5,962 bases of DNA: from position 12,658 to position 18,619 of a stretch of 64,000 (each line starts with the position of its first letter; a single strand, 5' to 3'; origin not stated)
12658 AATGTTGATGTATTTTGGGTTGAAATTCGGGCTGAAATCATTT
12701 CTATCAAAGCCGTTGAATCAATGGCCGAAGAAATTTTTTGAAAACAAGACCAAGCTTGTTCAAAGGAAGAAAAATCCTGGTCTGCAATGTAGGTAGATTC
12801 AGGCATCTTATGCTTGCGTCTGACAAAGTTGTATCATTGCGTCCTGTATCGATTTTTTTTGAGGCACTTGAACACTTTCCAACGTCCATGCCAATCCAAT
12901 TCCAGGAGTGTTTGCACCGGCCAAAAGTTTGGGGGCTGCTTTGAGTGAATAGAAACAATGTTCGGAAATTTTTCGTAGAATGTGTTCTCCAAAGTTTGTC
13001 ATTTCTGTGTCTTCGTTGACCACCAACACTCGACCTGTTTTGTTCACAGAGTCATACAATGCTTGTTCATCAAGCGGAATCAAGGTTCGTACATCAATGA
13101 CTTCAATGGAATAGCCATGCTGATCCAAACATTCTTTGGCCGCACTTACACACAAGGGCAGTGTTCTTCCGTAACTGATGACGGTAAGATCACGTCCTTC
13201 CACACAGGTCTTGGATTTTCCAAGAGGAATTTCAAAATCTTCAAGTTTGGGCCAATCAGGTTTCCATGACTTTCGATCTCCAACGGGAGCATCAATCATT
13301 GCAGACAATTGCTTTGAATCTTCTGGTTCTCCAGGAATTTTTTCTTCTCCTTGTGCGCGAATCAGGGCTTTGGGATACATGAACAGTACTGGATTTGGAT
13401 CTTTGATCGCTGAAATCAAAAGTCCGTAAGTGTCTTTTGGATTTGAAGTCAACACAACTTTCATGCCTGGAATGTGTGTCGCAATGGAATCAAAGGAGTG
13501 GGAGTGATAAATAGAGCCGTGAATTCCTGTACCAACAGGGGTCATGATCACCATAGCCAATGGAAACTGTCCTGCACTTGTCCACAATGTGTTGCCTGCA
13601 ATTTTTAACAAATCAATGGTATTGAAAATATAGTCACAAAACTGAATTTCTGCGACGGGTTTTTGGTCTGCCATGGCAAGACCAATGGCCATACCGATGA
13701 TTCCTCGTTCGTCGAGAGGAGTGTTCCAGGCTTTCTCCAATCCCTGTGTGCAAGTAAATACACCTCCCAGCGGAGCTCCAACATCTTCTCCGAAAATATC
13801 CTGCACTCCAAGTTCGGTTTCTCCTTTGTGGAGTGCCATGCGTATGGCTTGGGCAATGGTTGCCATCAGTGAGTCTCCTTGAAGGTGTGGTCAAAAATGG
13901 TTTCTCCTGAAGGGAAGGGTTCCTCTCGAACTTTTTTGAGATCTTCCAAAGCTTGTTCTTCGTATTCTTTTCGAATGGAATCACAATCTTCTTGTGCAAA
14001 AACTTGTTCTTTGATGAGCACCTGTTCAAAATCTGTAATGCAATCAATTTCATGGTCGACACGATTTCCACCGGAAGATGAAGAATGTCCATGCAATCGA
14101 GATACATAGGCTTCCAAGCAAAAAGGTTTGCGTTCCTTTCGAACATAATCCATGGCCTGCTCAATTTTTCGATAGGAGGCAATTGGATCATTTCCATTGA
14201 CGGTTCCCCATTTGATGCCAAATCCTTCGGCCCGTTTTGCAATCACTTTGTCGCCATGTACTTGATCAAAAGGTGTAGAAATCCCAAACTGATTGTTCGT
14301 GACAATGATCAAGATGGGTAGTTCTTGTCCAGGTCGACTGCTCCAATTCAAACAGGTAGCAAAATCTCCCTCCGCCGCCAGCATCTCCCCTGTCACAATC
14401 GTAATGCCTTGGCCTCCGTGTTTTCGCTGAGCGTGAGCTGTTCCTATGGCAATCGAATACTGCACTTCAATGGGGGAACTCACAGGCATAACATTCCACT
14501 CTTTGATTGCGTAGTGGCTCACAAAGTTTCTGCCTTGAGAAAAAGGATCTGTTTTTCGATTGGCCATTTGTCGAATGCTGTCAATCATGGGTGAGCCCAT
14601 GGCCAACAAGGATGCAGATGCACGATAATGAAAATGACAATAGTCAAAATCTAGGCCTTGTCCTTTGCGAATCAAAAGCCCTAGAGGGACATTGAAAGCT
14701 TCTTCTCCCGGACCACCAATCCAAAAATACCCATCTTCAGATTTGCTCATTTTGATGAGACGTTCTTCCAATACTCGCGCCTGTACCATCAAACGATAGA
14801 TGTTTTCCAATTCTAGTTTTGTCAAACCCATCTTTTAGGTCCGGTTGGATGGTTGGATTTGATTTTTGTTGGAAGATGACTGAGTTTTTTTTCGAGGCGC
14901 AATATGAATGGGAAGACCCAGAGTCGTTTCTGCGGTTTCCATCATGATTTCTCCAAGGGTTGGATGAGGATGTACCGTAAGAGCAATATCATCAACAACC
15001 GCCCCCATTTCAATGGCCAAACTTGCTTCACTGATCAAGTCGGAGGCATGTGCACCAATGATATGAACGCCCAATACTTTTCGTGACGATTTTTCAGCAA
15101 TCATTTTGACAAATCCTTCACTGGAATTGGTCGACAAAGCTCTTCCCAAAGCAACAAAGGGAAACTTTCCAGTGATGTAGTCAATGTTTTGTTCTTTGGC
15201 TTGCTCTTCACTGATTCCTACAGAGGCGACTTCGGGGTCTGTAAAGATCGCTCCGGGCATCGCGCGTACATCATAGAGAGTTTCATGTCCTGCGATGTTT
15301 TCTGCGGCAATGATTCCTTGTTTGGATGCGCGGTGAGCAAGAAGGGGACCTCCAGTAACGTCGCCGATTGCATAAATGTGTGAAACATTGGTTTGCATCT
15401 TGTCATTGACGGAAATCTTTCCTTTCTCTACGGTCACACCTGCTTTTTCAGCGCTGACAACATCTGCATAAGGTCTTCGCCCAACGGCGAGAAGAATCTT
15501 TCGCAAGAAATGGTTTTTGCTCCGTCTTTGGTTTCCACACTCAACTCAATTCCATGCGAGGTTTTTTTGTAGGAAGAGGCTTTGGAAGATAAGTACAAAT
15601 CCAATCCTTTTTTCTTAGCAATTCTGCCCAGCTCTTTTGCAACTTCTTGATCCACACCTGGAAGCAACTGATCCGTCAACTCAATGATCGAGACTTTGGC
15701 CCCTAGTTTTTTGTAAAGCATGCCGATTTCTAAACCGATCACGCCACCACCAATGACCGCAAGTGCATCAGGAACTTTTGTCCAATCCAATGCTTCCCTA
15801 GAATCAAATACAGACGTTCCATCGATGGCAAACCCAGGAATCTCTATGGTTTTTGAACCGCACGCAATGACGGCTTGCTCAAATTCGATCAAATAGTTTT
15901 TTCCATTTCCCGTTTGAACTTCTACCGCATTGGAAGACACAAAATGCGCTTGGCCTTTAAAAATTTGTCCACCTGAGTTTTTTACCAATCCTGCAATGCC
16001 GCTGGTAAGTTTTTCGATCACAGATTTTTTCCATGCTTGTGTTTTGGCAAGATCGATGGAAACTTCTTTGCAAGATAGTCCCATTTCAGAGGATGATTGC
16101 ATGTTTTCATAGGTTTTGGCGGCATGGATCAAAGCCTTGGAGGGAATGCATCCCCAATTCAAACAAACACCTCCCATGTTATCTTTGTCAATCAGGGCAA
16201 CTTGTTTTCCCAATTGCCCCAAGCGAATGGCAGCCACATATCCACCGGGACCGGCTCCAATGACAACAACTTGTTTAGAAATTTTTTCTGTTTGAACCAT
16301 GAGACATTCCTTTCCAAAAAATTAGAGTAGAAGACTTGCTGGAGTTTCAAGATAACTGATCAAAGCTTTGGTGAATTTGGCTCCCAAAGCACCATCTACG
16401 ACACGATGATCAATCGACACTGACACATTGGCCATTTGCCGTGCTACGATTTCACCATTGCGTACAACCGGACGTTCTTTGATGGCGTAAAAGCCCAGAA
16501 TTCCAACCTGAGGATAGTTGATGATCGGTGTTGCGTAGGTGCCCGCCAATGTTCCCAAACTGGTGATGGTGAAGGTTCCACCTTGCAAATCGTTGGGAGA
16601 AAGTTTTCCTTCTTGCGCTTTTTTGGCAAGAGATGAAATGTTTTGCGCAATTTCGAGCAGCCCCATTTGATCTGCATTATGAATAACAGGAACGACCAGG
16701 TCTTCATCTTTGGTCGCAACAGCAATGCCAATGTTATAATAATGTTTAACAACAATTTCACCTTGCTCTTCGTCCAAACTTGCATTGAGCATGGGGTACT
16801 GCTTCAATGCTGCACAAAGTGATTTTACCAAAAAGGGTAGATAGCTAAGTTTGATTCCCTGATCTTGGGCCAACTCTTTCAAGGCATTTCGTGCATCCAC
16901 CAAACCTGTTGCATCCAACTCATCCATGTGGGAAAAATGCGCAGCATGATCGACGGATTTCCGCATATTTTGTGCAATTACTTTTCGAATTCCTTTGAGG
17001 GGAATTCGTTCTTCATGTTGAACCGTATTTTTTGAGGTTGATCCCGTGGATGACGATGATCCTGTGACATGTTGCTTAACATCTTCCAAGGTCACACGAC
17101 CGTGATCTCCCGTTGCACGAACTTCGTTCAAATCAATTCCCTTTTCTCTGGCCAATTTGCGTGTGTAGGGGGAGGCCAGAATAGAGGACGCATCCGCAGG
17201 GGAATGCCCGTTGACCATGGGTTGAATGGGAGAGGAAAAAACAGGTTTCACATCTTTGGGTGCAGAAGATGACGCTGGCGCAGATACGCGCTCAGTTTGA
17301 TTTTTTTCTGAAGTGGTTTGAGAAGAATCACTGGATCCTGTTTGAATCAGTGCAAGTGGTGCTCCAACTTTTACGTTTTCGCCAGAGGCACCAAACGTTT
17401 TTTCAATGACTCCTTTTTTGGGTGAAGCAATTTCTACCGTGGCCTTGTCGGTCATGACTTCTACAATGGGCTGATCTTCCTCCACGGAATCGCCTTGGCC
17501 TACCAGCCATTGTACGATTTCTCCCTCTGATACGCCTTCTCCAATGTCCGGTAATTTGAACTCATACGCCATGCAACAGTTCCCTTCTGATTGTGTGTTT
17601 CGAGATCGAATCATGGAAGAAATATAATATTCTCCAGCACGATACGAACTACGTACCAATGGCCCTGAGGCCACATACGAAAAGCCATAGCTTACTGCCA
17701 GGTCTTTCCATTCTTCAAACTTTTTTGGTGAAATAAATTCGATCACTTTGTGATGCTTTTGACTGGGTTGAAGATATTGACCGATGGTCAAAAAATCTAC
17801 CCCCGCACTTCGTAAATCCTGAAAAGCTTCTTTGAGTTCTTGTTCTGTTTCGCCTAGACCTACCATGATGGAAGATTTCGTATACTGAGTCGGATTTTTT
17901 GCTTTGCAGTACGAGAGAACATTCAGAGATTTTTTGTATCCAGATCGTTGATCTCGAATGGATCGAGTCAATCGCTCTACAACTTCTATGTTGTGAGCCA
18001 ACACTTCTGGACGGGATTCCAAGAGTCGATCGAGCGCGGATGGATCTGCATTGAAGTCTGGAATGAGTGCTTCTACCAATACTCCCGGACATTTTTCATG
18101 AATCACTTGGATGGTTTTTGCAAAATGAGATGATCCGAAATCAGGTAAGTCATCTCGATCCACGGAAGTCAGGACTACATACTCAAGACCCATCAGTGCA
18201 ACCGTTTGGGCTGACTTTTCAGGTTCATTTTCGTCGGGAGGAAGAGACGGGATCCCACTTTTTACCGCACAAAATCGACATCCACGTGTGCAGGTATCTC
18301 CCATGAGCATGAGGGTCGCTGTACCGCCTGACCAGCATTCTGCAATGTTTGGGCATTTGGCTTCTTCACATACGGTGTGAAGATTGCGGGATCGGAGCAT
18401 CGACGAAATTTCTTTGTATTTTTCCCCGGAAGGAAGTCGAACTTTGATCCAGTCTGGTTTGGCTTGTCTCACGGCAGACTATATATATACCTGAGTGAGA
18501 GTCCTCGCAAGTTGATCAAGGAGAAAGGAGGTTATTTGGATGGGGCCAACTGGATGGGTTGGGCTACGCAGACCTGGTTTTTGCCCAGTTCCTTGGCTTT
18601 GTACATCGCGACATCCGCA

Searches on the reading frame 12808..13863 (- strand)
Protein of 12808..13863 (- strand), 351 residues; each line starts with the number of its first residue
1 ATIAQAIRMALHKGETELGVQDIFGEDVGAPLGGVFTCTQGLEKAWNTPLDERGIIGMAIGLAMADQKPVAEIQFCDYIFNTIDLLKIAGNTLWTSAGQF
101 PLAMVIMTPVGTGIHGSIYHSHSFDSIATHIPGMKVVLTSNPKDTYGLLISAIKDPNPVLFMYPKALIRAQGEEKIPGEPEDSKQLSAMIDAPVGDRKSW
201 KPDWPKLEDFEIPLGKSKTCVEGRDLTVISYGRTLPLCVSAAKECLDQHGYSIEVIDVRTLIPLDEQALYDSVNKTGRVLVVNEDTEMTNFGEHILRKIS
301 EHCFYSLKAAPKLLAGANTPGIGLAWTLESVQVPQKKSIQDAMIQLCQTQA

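Call 40: search_protein_families(library=pfam, proteins=[window:12808-13863:-], max_evalue=0.00001)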
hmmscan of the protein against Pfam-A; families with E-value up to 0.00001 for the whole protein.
window:12808-13863:- (351 aa): 2 families
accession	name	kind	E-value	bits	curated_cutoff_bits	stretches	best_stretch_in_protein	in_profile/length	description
PF02780.25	Transketolase_C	-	1.8e-28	99.4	25.9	1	215-339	1-124/124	Transketolase, C-terminal domain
PF02779.29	Transket_pyr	-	4.1e-22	79.1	27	1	23-169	25-173/174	Transketolase, pyrimidine binding domain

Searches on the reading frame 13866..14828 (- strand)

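Call 40: search_protein_families(library=pfam, proteins=[window:13866-14828:-], max_evalue=0.00001)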
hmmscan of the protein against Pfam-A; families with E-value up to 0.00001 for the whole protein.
window:13866-14828:- (320 aa): 1 family
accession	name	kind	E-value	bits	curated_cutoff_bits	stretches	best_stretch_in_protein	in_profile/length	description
PF00676.26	E1_dh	-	3.3e-39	135.1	22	1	11-306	1-297/300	Dehydrogenase E1 component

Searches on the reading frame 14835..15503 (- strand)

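Call 40: search_protein_families(library=pfam, proteins=[window:14835-15503:-], max_evalue=0.00001)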
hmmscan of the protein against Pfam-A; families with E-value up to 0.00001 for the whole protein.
window:14835-15503:- (222 aa): 2 families
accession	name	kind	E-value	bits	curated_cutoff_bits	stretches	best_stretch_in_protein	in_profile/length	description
PF02852.28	Pyr_redox_dim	-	1e-39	135.6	25.3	1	82-190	1-109/110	Pyridine nucleotide-disulphide oxidoreductase, dimerisation domain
PF07992.20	Pyr_redox_2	-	4.7e-15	56.2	26.1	1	3-63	231-291/291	Pyridine nucleotide-disulphide oxidoreductase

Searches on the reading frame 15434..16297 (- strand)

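Call 40: search_protein_families(library=pfam, proteins=[window:15434-16297:-], max_evalue=0.00001)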
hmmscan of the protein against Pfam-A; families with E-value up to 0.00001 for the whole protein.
window:15434-16297:- (287 aa): 11 families
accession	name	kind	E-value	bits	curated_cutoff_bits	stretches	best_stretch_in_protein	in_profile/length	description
PF07992.20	Pyr_redox_2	-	2.7e-48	165.3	26.1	1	8-267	1-230/291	Pyridine nucleotide-disulphide oxidoreductase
PF00070.33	Pyr_redox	-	1.2e-20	74.2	22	1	179-257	2-80/82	Pyridine nucleotide-disulphide oxidoreductase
PF01134.28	GIDA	-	5e-08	32.9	22.1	1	9-81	1-72/391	Glucose inhibited division protein A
PF12831.13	FAD_oxidored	-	3.5e-07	30.3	27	1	9-43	1-36/416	FAD dependent oxidoreductase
PF13450.12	NAD_binding_8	-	7.1e-07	29.9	21.9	0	12-45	1-35/68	NAD(P)-binding Rossmann-like domain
PF01262.27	AlaDh_PNT_C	-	1e-06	28.8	23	0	179-222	31-74/214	Alanine dehydrogenase/PNT, C-terminal domain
PF01266.30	DAO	-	2e-06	28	27.9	0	10-42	2-35/353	FAD dependent oxidoreductase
PF01494.25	FAD_binding_3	-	5.2e-06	26.3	22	0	9-40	3-34/349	FAD binding domain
PF03486.20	HI0933_like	-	6.5e-06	26.2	50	0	9-41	2-34/244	HI0933-like protein Rossmann domain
PF00890.30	FAD_binding_2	-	7.4e-06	25.8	20.4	1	10-48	2-40/414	FAD binding domain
PF02737.24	3HCDH_N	-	7.6e-06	26.4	22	0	179-237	2-57/180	3-hydroxyacyl-CoA dehydrogenase, NAD binding domain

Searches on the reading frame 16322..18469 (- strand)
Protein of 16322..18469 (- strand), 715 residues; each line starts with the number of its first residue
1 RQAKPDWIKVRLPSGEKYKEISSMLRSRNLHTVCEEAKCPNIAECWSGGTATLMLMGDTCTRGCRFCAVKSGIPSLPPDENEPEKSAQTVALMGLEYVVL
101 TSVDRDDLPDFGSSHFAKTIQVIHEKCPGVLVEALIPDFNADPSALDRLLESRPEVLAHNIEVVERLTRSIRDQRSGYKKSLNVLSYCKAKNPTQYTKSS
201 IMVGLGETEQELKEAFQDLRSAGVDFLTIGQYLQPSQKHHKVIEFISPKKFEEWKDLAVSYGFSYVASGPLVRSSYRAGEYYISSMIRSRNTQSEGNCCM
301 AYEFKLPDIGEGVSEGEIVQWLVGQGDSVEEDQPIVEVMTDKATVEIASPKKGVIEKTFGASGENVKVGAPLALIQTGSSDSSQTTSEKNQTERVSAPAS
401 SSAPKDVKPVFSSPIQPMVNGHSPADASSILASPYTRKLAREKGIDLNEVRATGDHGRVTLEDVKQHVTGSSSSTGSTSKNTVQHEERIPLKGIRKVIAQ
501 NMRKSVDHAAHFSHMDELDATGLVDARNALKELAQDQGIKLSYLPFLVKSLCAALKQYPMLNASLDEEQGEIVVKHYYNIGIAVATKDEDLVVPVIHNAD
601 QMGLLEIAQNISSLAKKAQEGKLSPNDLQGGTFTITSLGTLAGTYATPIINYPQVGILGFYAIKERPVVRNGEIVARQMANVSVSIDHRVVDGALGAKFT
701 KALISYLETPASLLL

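Call 40: search_protein_families(library=pfam, proteins=[window:16322-18469:-], max_evalue=0.00001)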
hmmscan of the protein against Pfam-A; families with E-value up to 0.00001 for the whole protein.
window:16322-18469:- (715 aa): 5 families
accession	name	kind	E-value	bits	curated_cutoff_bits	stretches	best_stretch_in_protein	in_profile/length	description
PF00198.28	2-oxoacid_dh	-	1e-86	290.6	23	1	484-715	2-232/232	2-oxoacid dehydrogenases acyltransferase (catalytic domain)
PF00364.28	Biotin_lipoyl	-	4.2e-21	75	22.1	1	303-375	2-73/73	Biotin-requiring enzyme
PF04055.27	Radical_SAM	-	1.1e-17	65.1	29.5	1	56-219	3-166/166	Radical SAM superfamily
PF02817.22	E3_binding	-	1.9e-15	57.2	23.7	1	430-465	1-36/36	e3 binding domain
PF16881.10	LIAS_N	-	6.3e-10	39.8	27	1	4-39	61-96/96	N-terminal domain of lipoyl synthase of Radical_SAM family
